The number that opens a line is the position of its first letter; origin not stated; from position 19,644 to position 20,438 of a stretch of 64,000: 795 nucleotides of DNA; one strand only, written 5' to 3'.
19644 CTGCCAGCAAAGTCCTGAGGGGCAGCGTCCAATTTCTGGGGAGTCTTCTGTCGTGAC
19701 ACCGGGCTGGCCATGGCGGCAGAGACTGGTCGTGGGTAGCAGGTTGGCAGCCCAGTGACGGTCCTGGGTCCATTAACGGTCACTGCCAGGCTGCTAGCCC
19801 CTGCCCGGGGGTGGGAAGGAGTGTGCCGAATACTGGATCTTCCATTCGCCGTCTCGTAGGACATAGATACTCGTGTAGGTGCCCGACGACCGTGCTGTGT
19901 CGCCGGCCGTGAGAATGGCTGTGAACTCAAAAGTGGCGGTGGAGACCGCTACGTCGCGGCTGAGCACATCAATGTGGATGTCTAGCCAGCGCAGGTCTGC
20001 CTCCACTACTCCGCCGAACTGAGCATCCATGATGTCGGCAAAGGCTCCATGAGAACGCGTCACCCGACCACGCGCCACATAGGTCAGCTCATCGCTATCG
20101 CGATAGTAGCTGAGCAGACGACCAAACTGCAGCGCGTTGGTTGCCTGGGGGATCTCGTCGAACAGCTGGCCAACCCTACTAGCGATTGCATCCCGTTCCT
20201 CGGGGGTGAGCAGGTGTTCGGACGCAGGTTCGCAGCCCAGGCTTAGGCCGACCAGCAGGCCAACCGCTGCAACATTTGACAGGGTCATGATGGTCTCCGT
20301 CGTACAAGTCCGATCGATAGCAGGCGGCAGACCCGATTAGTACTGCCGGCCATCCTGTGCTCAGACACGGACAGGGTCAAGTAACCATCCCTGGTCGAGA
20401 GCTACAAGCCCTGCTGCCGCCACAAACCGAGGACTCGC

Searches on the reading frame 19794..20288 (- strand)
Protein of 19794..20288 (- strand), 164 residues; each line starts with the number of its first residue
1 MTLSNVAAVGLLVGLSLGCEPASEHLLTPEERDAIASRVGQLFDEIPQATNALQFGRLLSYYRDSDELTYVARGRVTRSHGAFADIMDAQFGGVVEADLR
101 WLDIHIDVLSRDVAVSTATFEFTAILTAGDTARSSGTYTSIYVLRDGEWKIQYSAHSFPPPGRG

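Call 59: search_protein_families(library=pfam, proteins=[window:19794-20288:-], max_evalue=0.001)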
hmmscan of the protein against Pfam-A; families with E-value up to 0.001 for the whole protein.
window:19794-20288:- (164 aa): 3 families
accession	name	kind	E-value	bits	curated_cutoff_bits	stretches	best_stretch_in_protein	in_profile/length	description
PF14534.12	DUF4440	-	2.2e-07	31.7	25.2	1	42-151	4-107/107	Domain of unknown function (DUF4440)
PF13474.12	SnoaL_3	-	3e-07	31.2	22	1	40-159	2-119/121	SnoaL-like domain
PF13577.12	SnoaL_4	-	9.6e-06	26.1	24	1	42-153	12-124/126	SnoaL-like domain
